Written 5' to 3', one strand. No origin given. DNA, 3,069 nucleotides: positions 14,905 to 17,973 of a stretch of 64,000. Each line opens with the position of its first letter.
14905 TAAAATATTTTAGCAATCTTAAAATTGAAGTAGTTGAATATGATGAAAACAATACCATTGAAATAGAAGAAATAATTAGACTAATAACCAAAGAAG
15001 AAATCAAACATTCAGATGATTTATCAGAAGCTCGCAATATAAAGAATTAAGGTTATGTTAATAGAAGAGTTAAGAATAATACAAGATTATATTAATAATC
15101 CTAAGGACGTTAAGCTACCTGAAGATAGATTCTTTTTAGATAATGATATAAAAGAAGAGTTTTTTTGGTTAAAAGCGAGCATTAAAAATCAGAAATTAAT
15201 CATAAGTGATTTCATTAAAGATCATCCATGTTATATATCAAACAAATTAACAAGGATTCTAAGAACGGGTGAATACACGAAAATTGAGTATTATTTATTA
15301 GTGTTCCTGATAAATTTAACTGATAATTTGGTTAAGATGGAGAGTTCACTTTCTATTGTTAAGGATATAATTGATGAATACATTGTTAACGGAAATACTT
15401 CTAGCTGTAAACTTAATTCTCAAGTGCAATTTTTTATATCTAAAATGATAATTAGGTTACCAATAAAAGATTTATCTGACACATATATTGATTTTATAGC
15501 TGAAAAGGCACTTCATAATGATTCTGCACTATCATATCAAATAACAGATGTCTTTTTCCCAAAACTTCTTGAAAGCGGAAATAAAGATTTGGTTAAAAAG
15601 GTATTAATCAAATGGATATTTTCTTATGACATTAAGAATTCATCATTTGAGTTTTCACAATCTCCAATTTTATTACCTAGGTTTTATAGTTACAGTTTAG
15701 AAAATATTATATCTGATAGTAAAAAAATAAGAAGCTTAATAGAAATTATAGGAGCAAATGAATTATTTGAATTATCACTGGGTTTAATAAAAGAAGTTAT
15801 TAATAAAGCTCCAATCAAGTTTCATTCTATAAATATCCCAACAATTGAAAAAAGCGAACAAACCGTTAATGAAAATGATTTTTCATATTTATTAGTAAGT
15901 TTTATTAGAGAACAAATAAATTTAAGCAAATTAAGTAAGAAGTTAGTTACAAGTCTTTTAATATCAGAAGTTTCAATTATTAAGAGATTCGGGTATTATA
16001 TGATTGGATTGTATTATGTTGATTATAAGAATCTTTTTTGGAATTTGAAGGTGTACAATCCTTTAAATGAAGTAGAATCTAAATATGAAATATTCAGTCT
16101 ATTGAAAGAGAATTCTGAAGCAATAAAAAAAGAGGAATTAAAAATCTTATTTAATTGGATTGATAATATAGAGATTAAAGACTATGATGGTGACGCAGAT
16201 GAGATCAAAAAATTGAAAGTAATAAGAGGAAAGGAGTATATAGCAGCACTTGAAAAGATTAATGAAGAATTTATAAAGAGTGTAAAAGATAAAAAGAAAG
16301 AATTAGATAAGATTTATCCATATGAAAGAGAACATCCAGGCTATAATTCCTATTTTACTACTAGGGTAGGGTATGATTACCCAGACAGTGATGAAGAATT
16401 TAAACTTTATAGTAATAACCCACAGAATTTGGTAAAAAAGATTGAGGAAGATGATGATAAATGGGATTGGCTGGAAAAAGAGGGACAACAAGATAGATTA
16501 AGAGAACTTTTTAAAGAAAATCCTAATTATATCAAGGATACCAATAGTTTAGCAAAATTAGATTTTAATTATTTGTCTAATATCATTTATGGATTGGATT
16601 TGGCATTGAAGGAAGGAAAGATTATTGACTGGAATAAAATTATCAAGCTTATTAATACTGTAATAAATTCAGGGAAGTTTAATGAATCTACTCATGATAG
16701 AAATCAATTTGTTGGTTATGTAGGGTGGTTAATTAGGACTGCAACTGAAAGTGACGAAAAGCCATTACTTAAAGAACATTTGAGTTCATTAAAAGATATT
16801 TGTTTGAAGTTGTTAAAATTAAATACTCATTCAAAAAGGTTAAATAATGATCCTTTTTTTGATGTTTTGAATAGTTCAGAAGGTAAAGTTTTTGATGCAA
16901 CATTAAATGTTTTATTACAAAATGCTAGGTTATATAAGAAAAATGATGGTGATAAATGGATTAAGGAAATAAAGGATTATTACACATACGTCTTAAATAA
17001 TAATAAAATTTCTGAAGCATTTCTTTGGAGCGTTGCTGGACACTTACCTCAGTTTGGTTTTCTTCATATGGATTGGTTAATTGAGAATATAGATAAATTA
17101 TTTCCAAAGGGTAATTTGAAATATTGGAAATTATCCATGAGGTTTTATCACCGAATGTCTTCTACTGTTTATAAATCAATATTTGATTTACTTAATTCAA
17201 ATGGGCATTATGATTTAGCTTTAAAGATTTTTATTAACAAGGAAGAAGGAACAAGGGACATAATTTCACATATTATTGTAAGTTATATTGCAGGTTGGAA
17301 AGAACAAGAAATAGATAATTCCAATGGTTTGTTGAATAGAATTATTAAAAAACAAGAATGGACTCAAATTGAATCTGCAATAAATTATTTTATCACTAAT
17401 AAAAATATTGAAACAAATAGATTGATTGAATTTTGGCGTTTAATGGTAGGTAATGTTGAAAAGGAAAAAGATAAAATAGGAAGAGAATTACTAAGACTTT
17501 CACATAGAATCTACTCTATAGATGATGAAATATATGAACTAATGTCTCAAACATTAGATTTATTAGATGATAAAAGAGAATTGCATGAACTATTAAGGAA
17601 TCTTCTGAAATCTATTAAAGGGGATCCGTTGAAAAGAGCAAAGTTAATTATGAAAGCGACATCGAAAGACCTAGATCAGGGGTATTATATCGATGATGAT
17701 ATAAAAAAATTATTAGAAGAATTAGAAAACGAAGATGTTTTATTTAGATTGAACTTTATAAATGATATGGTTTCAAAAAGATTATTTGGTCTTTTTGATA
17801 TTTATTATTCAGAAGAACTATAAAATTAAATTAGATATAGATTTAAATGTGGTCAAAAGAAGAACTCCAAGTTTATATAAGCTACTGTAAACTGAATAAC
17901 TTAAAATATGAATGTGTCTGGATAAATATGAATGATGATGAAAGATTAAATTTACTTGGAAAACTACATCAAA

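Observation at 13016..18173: S1 protease + SIR2 + 922-aa helical protein + 108-aa ORF: candidate split, DSR-like NADase defence system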

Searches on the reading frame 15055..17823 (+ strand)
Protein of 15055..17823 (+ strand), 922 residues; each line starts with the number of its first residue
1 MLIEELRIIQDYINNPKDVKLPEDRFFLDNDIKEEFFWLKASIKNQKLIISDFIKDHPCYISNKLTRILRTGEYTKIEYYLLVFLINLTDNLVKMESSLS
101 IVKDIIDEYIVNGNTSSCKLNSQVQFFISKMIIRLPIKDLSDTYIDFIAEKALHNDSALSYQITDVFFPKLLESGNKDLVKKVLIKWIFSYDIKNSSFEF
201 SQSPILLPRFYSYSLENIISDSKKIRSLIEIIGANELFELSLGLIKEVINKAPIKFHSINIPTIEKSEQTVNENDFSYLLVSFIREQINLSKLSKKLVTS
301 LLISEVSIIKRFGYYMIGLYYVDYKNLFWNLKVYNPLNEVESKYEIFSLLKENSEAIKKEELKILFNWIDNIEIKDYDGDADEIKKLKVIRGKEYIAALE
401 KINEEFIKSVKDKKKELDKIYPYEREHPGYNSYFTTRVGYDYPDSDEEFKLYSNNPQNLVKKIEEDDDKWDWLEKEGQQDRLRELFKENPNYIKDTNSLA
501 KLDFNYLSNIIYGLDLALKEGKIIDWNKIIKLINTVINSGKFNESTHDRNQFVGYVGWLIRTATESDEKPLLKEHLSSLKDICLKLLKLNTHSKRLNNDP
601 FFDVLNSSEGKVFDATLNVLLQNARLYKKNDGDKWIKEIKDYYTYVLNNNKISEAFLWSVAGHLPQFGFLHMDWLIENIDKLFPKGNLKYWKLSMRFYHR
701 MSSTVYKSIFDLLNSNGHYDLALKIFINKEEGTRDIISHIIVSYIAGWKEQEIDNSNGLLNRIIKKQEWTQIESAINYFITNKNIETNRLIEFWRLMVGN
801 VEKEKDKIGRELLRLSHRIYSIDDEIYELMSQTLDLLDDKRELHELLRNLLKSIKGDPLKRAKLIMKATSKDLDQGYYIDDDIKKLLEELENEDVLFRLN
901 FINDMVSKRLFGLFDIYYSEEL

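Call 3: search_protein_families(library=pfam, proteins=[window:15055-17823:+], max_evalue=1)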
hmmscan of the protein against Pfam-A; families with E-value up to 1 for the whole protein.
window:15055-17823:+ (922 aa): 1 family
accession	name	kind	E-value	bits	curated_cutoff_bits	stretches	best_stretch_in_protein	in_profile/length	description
PF16740.10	SKA2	-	0.086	13.1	30.1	1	810-852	38-80/110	Spindle and kinetochore-associated protein 2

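Call 4: search_protein_families(library=padloc, proteins=[window:15055-17823:+], max_evalue=1)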
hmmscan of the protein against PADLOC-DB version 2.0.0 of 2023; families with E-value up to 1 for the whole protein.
window:15055-17823:+ (922 aa): 1 family
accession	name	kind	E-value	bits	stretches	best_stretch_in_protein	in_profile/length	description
PDLC04166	Dsr1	-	9e-105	349.6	1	3-890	291-1193/1227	-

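Call 5: search_protein_families(library=ncbifam, proteins=[window:15055-17823:+], max_evalue=1)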
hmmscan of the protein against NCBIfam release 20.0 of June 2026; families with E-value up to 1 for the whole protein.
window:15055-17823:+ (922 aa): 0 families

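Call 8: find_homologous_proteins(query=window:15055-17823:+, max_evalue=0.001)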
Query window:15055-17823:+ (922 aa): 4 proteins with E <= 0.001 among 8000 candidates.
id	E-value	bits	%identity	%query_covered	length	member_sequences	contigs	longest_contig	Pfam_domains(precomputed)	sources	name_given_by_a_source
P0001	0.0e+0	2028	100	100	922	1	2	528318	-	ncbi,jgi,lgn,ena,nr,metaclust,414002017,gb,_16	ncbi:MAG TPA: hypothetical protein DCG75_04515 [Bacteroidales bacterium]|nr:hypothetical protein [Ba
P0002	1.1e-178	614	38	99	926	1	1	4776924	-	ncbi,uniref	ncbi:hypothetical protein [Fluviicola sp.]|uniref:hypothetical protein n=1 Tax=Fluviicola sp. TaxID=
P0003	4.6e-42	162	25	89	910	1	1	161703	-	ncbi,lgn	-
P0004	9.0e-13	65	23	34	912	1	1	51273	-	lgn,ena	-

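Call 10: find_encoding_contigs(protein=P0002, flank=8000, max_places=3)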
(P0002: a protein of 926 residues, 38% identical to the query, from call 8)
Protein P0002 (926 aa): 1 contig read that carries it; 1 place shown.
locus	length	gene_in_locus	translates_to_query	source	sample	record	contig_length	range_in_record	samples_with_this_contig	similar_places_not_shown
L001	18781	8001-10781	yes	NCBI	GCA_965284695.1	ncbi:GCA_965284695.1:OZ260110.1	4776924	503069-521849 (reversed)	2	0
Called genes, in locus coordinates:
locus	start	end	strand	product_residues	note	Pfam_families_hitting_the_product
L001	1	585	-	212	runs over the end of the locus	-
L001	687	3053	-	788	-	PF01433:Peptidase_M1, PF18962:Por_Secre_tail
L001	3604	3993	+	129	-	-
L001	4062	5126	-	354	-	PF04055:Radical_SAM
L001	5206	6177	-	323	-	-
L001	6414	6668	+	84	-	PF18962:Por_Secre_tail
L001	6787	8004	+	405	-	PF13289:SIR2_2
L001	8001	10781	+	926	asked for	-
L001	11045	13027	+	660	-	PF00515:TPR_1 (faint), PF07719:TPR_2 (faint), PF10952:DUF2753 (faint), PF13176:TPR_7 (faint), PF13424:TPR_12, PF17874:TPR_MalT, PF13424:TPR_12, PF06580:His_kinase, +6 more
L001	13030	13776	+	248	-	PF00072:Response_reg, PF04397:LytTR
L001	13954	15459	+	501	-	-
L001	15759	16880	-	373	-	PF02333:Phytase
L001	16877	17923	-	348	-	-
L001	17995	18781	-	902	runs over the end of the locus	PF13620:CarboxypepD_reg, PF13715:CarbopepD_reg_2, PF07715:Plug, PF14905:OMP_b-brl_3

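Call 11: find_encoding_contigs(protein=P0003, flank=8000, max_places=3)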
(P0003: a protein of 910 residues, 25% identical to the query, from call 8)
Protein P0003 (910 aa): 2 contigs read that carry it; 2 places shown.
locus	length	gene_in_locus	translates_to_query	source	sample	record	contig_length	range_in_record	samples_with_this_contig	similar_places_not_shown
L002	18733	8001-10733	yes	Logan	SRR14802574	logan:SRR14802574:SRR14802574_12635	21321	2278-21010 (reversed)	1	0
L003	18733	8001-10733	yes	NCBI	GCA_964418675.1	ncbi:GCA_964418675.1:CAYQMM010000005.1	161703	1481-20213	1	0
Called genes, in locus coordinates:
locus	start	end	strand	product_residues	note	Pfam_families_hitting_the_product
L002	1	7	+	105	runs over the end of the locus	?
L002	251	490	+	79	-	-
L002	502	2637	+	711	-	PF02463:SMC_N, PF13175:AAA_15, PF13476:AAA_23, PF13514:AAA_27 (faint), PF13304:AAA_21 (faint)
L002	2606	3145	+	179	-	-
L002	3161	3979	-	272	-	PF25231:DUF7847, PF06790:UPF0259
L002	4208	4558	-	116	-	-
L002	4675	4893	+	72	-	-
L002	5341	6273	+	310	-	-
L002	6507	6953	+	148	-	-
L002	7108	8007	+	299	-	PF13289:SIR2_2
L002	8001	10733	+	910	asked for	-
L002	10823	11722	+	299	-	PF01555:N6_N4_Mtase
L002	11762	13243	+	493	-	PF13091:PLDc_2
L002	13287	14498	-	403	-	-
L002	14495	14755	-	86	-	-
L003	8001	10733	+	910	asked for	-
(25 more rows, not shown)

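Call 12: find_encoding_contigs(protein=P0004, flank=8000, max_places=3)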
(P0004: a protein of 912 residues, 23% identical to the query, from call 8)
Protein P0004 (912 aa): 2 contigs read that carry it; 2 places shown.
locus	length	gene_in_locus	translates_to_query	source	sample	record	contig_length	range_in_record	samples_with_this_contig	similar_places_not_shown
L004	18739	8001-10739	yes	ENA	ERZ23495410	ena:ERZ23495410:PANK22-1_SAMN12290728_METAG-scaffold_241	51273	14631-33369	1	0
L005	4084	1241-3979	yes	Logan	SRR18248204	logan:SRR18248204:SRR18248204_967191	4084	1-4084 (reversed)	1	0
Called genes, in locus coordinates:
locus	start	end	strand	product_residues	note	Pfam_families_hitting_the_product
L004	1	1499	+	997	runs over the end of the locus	PF09098:Dehyd-heme_bind (faint), PF13442:Cytochrome_CBB3 (faint), PF04151:PPC (faint), PF23623:GBD_IRG7_N (faint)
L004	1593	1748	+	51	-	-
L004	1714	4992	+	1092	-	PF00930:DPPIV_N (faint), PF07676:PD40 (faint), PF26549:Tricorn_N, PF26550:Tricorn_2nd, PF26549:Tricorn_N (weak), PF14684:Tricorn_C1, PF14685:PDZ_Tricorn, PF03572:Peptidase_S41, +1 more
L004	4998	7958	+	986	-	PF07669:Eco57I (weak)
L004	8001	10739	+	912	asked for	-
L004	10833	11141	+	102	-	-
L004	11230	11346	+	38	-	-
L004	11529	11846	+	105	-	-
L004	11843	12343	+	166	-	-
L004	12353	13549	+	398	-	PF00871:Acetate_kinase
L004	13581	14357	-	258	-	PF12730:ABC2_membrane_4 (weak)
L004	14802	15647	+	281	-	PF04909:Amidohydro_2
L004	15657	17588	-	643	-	PF13585:CHU_C (faint), PF13860:FlgD_ig (faint), PF05036:SPOR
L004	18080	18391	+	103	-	-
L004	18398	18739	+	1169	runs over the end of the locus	PF13431:TPR_17 (faint), PF00515:TPR_1 (faint), PF07719:TPR_2 (faint), PF13181:TPR_8 (faint), PF13432:TPR_16 (weak), PF23914:TPR_CcmH_CycH (weak), PF13517:FG-GAP_3, PF07593:UnbV_ASPIC (weak), +4 more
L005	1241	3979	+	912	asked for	-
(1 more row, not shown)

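Call 13: search_solved_structures(query=window:15055-17823:+, max_evalue=1, show_alignments=1)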
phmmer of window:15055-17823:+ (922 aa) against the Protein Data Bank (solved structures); distinct sequences matched with E-value up to 1: 2.
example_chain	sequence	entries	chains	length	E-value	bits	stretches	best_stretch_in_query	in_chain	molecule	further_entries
2gpt_A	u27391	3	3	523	0.56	11.5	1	347-419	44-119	3-dehydroquinate dehydratase/ shikimate 5-dehydrogenase | Bifunctional 3-dehydroquinate dehydratase/shikimate dehydrogenase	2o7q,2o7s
6bmb_A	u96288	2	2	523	0.56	11.5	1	347-419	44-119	Bifunctional 3-dehydroquinate dehydratase/shikimate dehydrogenase, chloroplastic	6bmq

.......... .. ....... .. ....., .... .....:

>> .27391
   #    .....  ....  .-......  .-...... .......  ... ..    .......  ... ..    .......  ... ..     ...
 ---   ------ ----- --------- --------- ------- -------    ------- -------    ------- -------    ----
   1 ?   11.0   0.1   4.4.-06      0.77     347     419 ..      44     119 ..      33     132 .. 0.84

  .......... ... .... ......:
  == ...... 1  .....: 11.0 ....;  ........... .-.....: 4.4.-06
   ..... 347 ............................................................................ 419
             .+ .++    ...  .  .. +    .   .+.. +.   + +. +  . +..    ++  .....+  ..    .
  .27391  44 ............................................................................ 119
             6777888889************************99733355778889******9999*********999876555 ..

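Call 17: find_related_loci(query=window:15055-17823:+, collection=genome_contigs, flank=8000)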
Query window:15055-17823:+ (922 aa) in genome_contigs; peptide patterns used: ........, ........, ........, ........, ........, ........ (x = any residue, [..] = any of these).
15 stretches matched a pattern, but none encodes a relative of the query by tblastn (E <= 1e-3).

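Call 37: search_protein_representatives(protein=window:15055-17823:+)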
Query: 922 residues. Proteins with E-value up to 0.001 (for the whole library): 514; up to 1e-10: 363; up to 1e-30: 154. The best 150 are listed.
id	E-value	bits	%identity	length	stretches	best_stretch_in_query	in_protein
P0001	0.0e+00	2028.1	100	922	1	1-922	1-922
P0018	3.0e-175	601.4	36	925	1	1-918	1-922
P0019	7.3e-167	573.7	36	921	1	1-918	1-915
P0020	6.9e-166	570.4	35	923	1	1-917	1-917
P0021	2.9e-164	565.0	36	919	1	1-918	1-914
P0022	4.6e-140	485.0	35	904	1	1-917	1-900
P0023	1.5e-132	460.1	31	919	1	1-918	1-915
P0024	6.5e-127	441.5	33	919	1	31-918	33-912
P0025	2.5e-83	297.3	35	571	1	1-568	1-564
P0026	1.2e-78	281.7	36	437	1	494-918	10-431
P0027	2.8e-72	260.7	45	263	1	587-847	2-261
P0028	2.8e-63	230.9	26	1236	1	72-893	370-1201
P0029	5.3e-63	230.0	27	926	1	102-877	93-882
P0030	1.1e-62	228.9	29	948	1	100-890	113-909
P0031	3.3e-62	227.4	27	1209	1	26-900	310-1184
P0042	1.5e-53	198.7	27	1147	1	70-892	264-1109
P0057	1.7e-46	175.4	26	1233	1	5-902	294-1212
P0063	4.2e-45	170.8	26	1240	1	4-856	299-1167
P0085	5.0e-42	160.6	26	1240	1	99-885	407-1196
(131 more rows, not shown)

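Call 46: find_related_loci(query=A2, collection=genome_contigs, flank=6000)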
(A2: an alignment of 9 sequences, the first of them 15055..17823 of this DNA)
Query A2 (922 aa) in genome_contigs; peptide patterns used: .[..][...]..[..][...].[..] (x = any residue, [..] = any of these).
86 stretches matched a pattern; 5 encode a relative of the query (tblastn E <= 1e-3); 5 distinct loci.
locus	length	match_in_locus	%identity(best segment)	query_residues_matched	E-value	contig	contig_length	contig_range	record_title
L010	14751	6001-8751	35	1-917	1e-169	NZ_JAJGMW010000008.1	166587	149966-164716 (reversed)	Leeuwenhoekiella parthenopeia strain Mr9 Scaffold8, whole genome shotgun sequence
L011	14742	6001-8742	36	1-917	8e-174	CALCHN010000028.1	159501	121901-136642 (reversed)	MAG TPA_asm: uncultured Flavobacteriales bacterium isolate SRR6425777_bin.63_CONCOCT_v1.1_MAG genome assembly, contig: E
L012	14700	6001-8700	33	1-917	2e-143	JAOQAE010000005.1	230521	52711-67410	MAG: Bacteroidetes bacterium isolate RYN_274 scaffold_2466671, whole genome shotgun sequence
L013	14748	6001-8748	32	1-919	1e-140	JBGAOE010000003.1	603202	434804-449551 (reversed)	MAG: Bacteroidia bacterium isolate MAG_MBR_H10.51 MBRH10-51_opera_contig_43, whole genome shotgun sequence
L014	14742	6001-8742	32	1-917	8e-144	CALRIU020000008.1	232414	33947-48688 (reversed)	MAG: Hydrocarboniphaga daqingensis isolate JJ-AX1-329-3-mx-bin493 genome assembly, contig: JJ-MOM7-71-C15, whole genome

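Call 71: predict_structure(alignment_id=A1)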
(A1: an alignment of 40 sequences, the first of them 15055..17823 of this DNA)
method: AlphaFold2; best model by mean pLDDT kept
length: 922 residues; sequences in the alignment: 40
mean_pLDDT: 90.7   pTM: 0.72
mean pLDDT of the five models: 90.7, 90.3, 89.1, 89.1, 88.5
residues with pLDDT >= 90: 659; 70-90: 235; 50-70: 28; < 50: 0
segments of 3 or more residues with pLDDT < 50: none
pLDDT, mean of each block of 10 residues (from residue 1): 87 89 74 92 92 87 89 89 95 93 93 75 89 94 93 84 94 96 96 75 82 95 97 97 95 90 91 91 97 94 94 97 94 85 96 96 95 85 91 95 95 96 89 72 89 91 93 92 95 92 95 96 94 93 88 96 89 95 92 76 89 96 88 87 94 93 95 95 95 95 92 96 93 94 92 89 92 95 90 93 90 92 95 92 87 86 92 64 87 86 90 85 63
secondary structure, 60 per line:
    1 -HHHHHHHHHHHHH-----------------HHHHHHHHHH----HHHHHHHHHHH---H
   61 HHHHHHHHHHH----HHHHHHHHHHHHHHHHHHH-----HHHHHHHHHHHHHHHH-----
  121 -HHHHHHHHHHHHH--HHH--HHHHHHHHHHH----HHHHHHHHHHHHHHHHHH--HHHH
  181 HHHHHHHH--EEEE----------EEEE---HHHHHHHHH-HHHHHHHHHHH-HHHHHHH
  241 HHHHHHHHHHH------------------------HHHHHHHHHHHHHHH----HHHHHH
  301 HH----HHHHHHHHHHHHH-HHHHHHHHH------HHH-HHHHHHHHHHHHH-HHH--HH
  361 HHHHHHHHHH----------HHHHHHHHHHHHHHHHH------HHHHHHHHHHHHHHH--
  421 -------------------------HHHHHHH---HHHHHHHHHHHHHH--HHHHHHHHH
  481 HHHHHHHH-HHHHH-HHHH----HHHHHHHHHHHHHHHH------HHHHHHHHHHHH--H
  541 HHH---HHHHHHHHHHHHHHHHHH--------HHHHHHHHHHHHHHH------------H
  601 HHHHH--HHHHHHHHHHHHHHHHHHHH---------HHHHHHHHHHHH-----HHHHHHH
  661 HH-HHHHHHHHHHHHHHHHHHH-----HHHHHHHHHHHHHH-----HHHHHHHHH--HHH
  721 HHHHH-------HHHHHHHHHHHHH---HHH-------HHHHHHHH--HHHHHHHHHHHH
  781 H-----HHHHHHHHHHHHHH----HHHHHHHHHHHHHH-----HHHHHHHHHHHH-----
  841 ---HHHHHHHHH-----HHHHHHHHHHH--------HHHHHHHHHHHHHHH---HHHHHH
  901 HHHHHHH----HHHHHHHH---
elements in order (helices of 4 or more, strands of 3 or more residues): H2-14 H32-41 H46-56 H60-71 H76-94 H100-115 H122-134 H142-152 H157-174 H177-188 E191-194 E205-208 H212-220 H222-232 H234-251 H276-290 H295-302 H307-319 H321-329 H340-352 H359-370 H381-397 H404-418 H446-452 H456-469 H472-488 H490-494 H496-499 H504-519 H526-537 H540-543 H547-564 H573-587 H600-605 H608-627 H637-648 H654-662 H664-682 H688-701 H707-715 H718-725 H733-745 H759-766 H769-781 H787-800 H805-818 H824-835 H844-852 H858-868 H877-891 H895-907 H912-919
